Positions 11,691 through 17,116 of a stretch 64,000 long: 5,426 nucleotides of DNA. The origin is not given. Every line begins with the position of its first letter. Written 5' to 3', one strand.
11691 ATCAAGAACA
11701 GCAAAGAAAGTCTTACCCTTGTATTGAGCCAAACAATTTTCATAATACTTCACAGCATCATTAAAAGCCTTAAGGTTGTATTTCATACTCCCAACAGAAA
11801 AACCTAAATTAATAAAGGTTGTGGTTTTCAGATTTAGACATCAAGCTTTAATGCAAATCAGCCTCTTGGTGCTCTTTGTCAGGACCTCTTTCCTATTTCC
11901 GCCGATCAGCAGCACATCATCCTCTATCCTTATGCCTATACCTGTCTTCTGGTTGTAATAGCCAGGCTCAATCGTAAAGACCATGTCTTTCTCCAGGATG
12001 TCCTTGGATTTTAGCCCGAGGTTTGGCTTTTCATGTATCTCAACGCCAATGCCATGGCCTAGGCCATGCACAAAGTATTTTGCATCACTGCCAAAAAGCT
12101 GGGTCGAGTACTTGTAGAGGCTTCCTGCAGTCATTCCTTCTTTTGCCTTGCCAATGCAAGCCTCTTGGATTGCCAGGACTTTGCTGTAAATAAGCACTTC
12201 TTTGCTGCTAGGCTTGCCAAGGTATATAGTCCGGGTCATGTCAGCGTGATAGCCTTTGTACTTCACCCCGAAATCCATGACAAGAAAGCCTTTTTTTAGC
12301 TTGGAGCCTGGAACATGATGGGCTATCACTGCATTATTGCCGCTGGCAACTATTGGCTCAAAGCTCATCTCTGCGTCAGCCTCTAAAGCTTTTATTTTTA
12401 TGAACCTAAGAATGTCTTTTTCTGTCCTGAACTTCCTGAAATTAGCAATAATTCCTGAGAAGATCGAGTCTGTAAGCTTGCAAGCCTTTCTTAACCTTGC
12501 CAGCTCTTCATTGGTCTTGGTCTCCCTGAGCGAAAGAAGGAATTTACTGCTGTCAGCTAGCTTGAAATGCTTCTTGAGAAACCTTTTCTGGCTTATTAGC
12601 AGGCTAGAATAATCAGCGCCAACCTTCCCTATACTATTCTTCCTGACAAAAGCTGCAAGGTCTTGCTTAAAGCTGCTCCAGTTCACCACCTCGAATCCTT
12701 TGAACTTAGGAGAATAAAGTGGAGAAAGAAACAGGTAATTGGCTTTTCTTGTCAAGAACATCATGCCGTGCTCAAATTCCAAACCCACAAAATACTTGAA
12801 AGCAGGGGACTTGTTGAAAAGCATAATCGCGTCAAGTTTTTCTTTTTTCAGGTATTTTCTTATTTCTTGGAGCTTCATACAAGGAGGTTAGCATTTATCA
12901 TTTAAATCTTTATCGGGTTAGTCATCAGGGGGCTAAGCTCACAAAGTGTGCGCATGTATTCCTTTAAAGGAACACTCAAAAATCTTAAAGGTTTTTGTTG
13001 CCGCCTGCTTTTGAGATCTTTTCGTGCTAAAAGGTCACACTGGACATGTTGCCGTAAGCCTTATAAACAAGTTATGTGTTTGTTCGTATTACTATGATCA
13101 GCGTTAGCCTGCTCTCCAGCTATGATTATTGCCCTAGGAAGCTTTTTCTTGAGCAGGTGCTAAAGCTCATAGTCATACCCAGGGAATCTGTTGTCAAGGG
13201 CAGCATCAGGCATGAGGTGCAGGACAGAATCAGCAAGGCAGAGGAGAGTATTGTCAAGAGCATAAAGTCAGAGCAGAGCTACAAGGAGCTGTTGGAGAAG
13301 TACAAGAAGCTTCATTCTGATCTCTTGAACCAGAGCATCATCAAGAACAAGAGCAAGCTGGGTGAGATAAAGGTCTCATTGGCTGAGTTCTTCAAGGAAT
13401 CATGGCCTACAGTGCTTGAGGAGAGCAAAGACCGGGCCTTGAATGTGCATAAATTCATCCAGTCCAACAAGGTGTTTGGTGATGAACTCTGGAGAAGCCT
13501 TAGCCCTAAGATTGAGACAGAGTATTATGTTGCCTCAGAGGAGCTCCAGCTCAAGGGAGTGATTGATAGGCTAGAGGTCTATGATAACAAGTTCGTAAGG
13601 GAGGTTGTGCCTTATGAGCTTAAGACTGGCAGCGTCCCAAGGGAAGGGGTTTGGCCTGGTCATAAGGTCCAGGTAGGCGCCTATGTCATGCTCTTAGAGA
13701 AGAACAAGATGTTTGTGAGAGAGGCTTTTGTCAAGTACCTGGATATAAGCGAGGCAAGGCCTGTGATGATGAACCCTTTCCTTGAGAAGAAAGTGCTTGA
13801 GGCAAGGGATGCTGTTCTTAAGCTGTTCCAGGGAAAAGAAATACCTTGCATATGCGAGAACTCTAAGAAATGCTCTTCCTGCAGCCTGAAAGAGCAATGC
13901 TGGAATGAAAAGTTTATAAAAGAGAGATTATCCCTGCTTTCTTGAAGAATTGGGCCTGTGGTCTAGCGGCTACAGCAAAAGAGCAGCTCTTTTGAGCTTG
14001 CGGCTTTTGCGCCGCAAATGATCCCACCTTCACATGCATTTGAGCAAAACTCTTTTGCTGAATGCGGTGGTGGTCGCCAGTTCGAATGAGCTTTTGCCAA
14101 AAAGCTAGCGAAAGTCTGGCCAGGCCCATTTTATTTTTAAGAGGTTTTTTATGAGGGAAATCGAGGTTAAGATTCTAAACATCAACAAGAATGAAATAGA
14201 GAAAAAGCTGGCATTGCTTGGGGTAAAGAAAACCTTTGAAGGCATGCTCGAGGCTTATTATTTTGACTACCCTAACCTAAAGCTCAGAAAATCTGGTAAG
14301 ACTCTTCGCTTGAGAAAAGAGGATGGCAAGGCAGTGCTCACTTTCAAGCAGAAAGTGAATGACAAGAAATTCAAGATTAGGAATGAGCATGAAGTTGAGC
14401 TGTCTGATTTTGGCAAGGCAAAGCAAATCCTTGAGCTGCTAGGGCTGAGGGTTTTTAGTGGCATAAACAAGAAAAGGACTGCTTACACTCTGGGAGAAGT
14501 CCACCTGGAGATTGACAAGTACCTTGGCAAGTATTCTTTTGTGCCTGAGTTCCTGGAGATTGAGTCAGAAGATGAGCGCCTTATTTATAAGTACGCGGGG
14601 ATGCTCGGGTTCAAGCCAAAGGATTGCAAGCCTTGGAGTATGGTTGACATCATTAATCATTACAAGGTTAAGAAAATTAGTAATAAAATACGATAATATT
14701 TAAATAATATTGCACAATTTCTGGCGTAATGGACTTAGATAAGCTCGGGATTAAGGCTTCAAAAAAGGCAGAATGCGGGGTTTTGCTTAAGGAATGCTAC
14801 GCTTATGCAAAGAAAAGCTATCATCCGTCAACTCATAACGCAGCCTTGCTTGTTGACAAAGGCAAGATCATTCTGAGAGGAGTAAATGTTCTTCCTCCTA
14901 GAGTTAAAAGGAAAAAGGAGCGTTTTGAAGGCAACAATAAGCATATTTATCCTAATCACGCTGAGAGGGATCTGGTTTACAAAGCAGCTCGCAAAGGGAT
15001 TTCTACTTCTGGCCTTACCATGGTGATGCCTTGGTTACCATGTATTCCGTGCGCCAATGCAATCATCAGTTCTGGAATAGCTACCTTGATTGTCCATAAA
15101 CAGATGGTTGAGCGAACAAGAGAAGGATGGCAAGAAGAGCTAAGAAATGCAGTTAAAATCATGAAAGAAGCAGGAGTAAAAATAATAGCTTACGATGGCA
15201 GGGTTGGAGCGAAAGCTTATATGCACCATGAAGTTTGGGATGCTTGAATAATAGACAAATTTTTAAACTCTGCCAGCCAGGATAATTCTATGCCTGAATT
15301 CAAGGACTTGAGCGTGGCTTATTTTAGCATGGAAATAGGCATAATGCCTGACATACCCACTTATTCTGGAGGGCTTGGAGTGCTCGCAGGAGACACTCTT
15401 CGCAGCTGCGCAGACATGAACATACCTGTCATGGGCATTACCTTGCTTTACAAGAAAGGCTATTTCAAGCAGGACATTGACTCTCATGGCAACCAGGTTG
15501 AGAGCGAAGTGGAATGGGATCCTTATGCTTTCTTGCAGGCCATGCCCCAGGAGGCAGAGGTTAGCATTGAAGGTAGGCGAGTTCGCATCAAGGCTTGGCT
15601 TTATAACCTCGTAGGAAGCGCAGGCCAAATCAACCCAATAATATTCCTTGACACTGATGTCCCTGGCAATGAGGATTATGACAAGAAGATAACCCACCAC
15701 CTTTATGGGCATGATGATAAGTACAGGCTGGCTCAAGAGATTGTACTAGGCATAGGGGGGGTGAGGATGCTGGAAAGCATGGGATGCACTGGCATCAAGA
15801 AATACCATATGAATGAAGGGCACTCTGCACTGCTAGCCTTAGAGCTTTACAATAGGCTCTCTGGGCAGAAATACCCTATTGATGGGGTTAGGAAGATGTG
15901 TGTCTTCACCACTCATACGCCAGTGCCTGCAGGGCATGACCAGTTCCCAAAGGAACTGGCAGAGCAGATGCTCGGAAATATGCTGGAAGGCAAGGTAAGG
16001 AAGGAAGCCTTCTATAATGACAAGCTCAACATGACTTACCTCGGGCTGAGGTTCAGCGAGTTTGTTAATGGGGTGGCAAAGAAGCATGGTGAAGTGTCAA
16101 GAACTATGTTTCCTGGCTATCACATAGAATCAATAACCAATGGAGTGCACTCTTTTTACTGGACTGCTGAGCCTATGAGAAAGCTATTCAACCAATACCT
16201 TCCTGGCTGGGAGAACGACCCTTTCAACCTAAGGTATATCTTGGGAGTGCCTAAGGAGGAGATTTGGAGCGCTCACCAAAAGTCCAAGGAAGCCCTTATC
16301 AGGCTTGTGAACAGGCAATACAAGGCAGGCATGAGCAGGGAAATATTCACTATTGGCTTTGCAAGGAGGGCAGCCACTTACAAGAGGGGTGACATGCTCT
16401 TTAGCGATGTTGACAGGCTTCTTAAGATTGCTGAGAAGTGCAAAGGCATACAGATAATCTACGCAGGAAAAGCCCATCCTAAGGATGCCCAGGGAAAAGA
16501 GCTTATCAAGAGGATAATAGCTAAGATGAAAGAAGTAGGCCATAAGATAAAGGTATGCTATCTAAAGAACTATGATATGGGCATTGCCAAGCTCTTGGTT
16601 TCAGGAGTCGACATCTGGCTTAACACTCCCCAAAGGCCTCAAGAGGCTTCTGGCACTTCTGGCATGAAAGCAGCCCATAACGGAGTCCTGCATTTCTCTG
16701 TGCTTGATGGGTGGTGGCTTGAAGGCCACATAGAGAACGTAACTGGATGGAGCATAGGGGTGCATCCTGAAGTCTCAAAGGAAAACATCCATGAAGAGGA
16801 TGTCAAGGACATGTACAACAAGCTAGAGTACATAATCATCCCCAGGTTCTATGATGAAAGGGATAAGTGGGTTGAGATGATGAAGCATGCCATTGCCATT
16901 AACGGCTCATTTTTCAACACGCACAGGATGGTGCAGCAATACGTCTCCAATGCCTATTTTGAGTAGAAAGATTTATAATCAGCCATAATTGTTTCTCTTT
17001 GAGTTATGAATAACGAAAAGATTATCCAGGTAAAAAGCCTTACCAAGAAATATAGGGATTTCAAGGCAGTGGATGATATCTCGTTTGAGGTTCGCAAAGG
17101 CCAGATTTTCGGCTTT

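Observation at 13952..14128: tRNA-Val(CAC) gene split by three introns, two at non-canonical positions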

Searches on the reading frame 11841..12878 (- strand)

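Call 12: search_protein_families(library=pfam, proteins=[window:11841-12878:-])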
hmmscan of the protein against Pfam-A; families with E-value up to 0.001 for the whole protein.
window:11841-12878:- (345 aa): 2 families
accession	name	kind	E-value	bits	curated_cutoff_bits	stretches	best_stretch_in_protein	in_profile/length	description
PF00557.29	Peptidase_M24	-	1.2e-53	182.5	23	1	128-323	2-205/208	Metallopeptidase family M24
PF01321.24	Creatinase_N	-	8.7e-08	33.2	22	1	3-119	2-127/128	Creatinase/Prolidase N-terminal domain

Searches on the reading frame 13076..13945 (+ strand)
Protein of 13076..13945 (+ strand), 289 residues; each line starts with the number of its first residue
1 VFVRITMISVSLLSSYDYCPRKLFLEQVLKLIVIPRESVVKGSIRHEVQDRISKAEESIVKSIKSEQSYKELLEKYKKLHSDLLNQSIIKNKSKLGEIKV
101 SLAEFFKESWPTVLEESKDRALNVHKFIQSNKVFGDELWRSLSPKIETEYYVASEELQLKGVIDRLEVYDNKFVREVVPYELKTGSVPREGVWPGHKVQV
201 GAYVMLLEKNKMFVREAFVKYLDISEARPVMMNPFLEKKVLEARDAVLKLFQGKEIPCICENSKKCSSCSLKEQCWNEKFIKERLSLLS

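Call 12: search_protein_families(library=pfam, proteins=[window:13076-13945:+])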
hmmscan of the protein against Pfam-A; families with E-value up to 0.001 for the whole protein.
window:13076-13945:+ (289 aa): 3 families
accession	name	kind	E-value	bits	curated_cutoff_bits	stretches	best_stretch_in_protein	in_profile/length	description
PF12705.13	PDDEXK_1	-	2.9e-15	57.3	22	1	8-275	2-246/247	PD-(D/E)XK nuclease superfamily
PF01930.23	Cas_Cas4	-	2.1e-14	54.3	22.7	1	160-276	53-159/160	Domain of unknown function DUF83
PF08696.17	Dna2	-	1.3e-05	25.4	22.4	1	7-164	55-199/204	DNA replication factor Dna2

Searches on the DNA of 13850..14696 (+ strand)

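Call 5: search_rna_families(source=window, start=13850, end=14250, threshold=evalue, max_evalue=10, show_alignments=3)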
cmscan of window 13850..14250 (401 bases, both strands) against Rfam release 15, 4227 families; matches with E-value up to 10: 5.
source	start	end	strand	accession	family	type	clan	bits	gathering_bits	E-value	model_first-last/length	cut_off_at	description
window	13866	13901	+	RF03509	mir-4660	Gene; miRNA;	-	16.4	87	1.7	1-86/86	no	mir-4660 microRNA precursor family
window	14154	14227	-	RF01410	BsrC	Gene; sRNA;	-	14.9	38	4.4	1-87/87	no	BsrC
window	13872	13943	-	RF01467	rli36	Gene; sRNA;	-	14.9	50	7.5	1-84/84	no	Listeria sRNA rli36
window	13922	14040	+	RF00062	HgcC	Gene;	-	12.3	50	1.9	1-130/130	no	HgcC family RNA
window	14137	14241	+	RF02557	CbSR1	Gene; sRNA;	-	11.9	146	8.5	1-112/112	no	Coxiella burnetii sRNA 1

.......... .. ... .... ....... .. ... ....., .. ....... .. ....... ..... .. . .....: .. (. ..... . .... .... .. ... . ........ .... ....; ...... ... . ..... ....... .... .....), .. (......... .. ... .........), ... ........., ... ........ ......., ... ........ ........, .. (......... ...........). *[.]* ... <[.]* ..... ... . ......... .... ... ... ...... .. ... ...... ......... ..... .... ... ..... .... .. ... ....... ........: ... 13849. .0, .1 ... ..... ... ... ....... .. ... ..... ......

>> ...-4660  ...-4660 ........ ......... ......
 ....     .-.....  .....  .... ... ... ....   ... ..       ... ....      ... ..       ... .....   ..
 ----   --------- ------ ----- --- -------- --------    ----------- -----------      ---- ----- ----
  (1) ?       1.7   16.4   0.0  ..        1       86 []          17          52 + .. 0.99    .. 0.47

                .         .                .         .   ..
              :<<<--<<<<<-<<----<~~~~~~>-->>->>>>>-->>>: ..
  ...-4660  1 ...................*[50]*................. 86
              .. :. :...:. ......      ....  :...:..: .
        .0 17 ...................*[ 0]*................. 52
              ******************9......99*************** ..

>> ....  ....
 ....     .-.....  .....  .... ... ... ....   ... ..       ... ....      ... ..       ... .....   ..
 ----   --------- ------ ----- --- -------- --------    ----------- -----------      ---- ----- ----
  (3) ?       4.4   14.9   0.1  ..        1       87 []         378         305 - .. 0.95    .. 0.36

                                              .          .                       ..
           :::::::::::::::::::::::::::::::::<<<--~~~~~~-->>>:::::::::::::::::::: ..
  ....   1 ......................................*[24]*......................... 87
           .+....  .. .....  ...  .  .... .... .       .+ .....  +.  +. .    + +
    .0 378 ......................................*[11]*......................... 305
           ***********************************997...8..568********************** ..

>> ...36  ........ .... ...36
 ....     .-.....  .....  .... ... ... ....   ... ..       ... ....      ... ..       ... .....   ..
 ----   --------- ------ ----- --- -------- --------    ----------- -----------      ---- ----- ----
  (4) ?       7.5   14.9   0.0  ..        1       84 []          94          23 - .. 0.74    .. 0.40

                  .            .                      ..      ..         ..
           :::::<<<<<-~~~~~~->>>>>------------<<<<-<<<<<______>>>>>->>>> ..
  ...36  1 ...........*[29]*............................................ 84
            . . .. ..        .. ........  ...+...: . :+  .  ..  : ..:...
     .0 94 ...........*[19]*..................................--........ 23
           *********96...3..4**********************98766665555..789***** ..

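Call 62: search_rna_families(sources=[L113, L112, L115, L110, L116], threshold=evalue, max_evalue=0.1)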
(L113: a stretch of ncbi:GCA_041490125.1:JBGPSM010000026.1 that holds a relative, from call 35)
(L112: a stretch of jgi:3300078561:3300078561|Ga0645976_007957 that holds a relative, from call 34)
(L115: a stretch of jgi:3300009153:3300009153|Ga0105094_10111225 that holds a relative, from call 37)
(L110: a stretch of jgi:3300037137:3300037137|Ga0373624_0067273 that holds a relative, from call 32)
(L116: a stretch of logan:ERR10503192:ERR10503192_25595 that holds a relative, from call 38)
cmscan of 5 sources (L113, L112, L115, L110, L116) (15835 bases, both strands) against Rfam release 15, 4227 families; matches with E-value up to 0.1: 3.
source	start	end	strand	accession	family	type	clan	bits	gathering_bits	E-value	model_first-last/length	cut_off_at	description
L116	911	997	+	RF00005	tRNA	Gene; tRNA;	CL00001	55.4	29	8.2e-10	1-71/71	no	tRNA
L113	1092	1156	-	RF04308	HCV_SL2531-SL2549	Cis-reg;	-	26.4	56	0.059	1-72/72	no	Hepatitis C virus stem-loop SL2531 and SL2549AU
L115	822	972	+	RF00023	tmRNA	Gene;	CL00001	15.1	47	0.013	1-374/374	no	transfer-messenger RNA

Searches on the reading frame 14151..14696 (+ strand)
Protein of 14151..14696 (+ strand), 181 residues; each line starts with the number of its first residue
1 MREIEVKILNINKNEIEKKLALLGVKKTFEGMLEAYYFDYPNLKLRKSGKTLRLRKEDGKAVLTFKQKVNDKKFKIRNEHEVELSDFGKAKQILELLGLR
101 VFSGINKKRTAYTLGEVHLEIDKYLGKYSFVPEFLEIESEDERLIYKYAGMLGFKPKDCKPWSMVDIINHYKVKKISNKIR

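Call 12: search_protein_families(library=pfam, proteins=[window:14151-14696:+])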
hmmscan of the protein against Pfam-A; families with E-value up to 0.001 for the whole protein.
window:14151-14696:+ (181 aa): 1 family
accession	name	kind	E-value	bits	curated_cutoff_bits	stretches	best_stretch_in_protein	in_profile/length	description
PF01928.26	CYTH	-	1.1e-23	84.4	23.2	1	1-142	1-148/179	CYTH domain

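Call 15: find_encoding_contigs(protein=window:14151-14696:+, flank=3000, max_places=10)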
Protein window:14151-14696:+ (181 aa): no gene with exactly this product is on record in the collection.

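Call 31: find_homologous_proteins(query=window:14151-14696:+, max_evalue=1e-10)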
Query window:14151-14696:+ (181 aa): 20 proteins with E <= 1e-10 among 162 candidates.
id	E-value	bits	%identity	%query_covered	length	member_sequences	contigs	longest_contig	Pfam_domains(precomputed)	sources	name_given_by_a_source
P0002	1.7e-111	388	100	100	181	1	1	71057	PF01928.27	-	-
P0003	2.6e-83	296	75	97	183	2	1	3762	PF01928.27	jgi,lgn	jgi:adenylate cyclase class 2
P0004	1.7e-78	280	73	95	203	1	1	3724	PF01928.27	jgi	jgi:adenylate cyclase, class 2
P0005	3.7e-77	276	72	95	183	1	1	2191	PF01928.27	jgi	jgi:adenylate cyclase, class 2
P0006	9.3e-66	239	65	97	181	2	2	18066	PF01928.27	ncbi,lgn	-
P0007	2.9e-61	224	61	97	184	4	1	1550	PF01928.27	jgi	-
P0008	1.8e-58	215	59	95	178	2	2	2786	PF01928.27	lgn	-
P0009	8.8e-52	193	53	97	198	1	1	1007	PF01928.27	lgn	-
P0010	6.8e-49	184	52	93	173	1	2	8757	PF01928.27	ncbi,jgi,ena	-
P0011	2.0e-48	182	51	95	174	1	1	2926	PF01928.27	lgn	-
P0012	7.3e-48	181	51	94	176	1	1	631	PF01928.27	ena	-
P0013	1.9e-47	179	51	94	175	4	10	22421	PF01928.27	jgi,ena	-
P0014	7.2e-47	177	51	94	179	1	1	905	PF01928.27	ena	-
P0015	1.7e-46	176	51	94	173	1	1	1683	PF01928.27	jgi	jgi:adenylate cyclase, class 2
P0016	1.1e-45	173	51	94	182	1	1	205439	PF01928.27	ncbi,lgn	-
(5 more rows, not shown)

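Call 32: find_encoding_contigs(protein=P0003, flank=2500, max_places=3)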
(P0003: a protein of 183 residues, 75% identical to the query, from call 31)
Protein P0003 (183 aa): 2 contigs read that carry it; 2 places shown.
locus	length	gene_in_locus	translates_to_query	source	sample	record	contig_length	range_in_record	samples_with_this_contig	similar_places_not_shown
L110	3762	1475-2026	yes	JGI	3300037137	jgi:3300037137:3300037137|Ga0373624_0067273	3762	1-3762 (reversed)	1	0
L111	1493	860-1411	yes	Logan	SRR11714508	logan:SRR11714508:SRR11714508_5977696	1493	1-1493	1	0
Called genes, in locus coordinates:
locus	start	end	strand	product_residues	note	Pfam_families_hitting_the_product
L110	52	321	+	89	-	-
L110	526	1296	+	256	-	PF12705:PDDEXK_1 (weak), PF01930:Cas_Cas4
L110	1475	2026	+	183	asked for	PF01928:CYTH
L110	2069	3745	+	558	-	PF00343:Phosphorylase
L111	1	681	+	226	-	?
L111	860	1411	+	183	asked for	PF01928:CYTH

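Call 33: find_encoding_contigs(protein=P0004, flank=2500, max_places=3)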
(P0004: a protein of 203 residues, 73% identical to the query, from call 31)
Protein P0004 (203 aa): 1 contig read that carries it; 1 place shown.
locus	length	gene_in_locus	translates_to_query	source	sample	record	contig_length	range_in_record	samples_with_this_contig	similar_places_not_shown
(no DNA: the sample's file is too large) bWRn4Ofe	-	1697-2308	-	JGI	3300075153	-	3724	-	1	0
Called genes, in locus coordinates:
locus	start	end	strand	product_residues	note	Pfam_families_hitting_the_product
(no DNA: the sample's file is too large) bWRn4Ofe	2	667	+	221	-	?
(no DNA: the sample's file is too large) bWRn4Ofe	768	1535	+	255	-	-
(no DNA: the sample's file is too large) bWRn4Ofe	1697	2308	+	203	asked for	PF01928:CYTH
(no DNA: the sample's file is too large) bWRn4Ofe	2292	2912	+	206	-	PF04493:Endonuclease_5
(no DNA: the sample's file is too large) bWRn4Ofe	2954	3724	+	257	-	?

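Call 34: find_encoding_contigs(protein=P0005, flank=2500, max_places=3)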
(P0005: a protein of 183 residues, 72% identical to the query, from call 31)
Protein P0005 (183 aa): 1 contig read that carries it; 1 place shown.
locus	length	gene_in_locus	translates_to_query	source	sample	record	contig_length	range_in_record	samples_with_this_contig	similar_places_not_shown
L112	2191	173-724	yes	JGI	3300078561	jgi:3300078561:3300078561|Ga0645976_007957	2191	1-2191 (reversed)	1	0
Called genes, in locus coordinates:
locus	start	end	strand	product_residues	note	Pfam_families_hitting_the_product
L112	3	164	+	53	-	?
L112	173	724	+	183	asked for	PF01928:CYTH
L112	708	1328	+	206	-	PF04493:Endonuclease_5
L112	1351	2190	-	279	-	?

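Call 35: find_encoding_contigs(protein=P0006, flank=2500, max_places=3)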
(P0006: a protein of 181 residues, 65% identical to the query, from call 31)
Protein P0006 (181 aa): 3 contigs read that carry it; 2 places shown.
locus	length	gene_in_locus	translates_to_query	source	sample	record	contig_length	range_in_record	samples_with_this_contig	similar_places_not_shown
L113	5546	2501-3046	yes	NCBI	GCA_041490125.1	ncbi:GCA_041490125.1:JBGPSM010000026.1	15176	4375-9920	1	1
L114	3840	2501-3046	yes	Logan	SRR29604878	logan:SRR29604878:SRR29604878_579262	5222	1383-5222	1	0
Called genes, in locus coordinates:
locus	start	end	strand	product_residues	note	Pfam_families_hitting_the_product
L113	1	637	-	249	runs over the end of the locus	PF01135:PCMT, PF06325:PrmA, PF13489:Methyltransf_23, PF01209:Ubie_methyltran, PF13847:Methyltransf_31, PF08241:Methyltransf_11, PF08242:Methyltransf_12, PF13649:Methyltransf_25, +3 more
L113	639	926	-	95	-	PF12840:HTH_20 (weak), PF01022:HTH_5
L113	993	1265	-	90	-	-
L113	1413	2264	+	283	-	PF12705:PDDEXK_1, PF01930:Cas_Cas4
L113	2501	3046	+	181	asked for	PF01928:CYTH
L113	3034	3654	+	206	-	PF04493:Endonuclease_5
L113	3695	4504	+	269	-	PF13476:AAA_23 (weak), PF00005:ABC_tran, PF13304:AAA_21 (weak)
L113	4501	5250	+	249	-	PF01061:ABC2_membrane, PF12698:ABC2_membrane_3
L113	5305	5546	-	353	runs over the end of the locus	PF13173:AAA_14 (weak)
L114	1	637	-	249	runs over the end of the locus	PF01135:PCMT, PF06325:PrmA, PF13489:Methyltransf_23, PF01209:Ubie_methyltran, PF13847:Methyltransf_31, PF08241:Methyltransf_11, PF08242:Methyltransf_12, PF13649:Methyltransf_25, +3 more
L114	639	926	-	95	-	PF12840:HTH_20 (weak), PF01022:HTH_5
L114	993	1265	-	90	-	-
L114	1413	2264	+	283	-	PF12705:PDDEXK_1, PF01930:Cas_Cas4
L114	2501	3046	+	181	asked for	PF01928:CYTH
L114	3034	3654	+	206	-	PF04493:Endonuclease_5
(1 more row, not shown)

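Call 37: find_encoding_contigs(protein=P0007, flank=1500, max_places=2)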
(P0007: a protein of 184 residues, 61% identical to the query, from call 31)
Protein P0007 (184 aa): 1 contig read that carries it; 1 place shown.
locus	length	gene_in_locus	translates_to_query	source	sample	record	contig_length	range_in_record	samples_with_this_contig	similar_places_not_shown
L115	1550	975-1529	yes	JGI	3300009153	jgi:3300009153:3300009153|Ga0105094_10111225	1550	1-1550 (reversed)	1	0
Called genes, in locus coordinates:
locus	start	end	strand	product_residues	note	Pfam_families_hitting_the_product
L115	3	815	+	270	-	?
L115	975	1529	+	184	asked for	PF01928:CYTH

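Call 38: find_encoding_contigs(protein=P0008, flank=1500, max_places=2)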
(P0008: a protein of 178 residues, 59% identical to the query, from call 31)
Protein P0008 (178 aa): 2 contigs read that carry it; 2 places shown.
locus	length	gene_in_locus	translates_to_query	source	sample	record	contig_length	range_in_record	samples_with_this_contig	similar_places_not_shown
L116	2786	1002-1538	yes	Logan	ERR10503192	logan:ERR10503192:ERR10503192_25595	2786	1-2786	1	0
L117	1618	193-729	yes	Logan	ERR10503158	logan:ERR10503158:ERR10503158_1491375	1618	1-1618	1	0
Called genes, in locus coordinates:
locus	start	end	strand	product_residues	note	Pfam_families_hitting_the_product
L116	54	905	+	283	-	PF12705:PDDEXK_1, PF01930:Cas_Cas4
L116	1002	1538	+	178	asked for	PF01928:CYTH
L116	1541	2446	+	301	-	PF04055:Radical_SAM, PF13353:Fer4_12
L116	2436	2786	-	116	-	?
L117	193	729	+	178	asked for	PF01928:CYTH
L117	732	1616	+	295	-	?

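Call 39: find_encoding_contigs(protein=P0010, flank=1500, max_places=2)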
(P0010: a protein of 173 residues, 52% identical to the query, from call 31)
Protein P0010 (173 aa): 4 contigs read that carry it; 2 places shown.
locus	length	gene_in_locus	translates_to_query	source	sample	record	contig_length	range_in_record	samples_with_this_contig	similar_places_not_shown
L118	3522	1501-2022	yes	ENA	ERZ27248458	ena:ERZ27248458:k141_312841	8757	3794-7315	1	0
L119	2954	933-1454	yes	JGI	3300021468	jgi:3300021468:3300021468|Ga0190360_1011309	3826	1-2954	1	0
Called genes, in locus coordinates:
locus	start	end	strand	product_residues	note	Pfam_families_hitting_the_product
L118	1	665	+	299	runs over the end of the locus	PF02899:Phage_int_SAM_1 (weak), PF13495:Phage_int_SAM_4, PF00589:Phage_integrase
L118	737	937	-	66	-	-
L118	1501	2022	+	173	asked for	PF01928:CYTH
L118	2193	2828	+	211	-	-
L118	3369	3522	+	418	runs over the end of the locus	PF00919:UPF0004, PF04055:Radical_SAM, PF01938:TRAM (weak)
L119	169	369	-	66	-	-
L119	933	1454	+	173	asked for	PF01928:CYTH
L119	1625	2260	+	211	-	-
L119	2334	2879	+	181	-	PF00300:His_Phos_1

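Call 40: find_encoding_contigs(protein=P0016, flank=1500, max_places=2)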
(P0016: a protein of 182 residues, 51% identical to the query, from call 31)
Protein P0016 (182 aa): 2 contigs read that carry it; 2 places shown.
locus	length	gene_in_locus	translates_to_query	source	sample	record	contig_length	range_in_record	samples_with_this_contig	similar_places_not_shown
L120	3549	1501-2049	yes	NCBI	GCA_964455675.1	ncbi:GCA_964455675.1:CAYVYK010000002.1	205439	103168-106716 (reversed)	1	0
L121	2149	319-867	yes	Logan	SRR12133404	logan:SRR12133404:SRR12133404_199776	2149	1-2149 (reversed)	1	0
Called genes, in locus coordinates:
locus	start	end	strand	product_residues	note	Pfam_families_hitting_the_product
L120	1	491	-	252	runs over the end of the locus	PF01061:ABC2_membrane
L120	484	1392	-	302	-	PF00005:ABC_tran, PF13304:AAA_21, PF13732:DrrA1-3_C (faint)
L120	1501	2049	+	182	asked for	PF01928:CYTH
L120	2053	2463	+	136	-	PF01894:YjbQ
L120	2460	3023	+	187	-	PF02245:Pur_DNA_glyco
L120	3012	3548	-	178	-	PF13302:Acetyltransf_3, PF13420:Acetyltransf_4, PF00583:Acetyltransf_1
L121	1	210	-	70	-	?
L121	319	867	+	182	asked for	PF01928:CYTH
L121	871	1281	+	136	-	PF01894:YjbQ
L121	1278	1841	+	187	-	PF02245:Pur_DNA_glyco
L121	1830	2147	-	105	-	?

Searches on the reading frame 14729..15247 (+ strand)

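Call 12: search_protein_families(library=pfam, proteins=[window:14729-15247:+])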
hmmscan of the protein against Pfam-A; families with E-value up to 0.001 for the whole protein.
window:14729-15247:+ (172 aa): 3 families
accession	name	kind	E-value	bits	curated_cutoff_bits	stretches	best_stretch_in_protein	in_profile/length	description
PF00383.29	dCMP_cyt_deam_1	-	3.5e-12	46.5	25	1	19-123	7-101/102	Cytidine and deoxycytidylate deaminase zinc-binding region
PF14437.12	MafB19-deam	-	1.6e-09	38.2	27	1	36-123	24-100/142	MafB19-like deaminase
PF18771.7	APOBEC3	-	0.00083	19.9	27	0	73-152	28-113/137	APOBEC3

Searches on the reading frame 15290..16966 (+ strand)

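Call 12: search_protein_families(library=pfam, proteins=[window:15290-16966:+])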
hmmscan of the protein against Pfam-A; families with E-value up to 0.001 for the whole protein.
window:15290-16966:+ (558 aa): 1 family
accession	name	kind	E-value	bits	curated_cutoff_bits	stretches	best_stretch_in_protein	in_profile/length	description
PF00343.26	Phosphorylase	-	1.1e-32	113.6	27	2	243-477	321-582/713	Carbohydrate phosphorylase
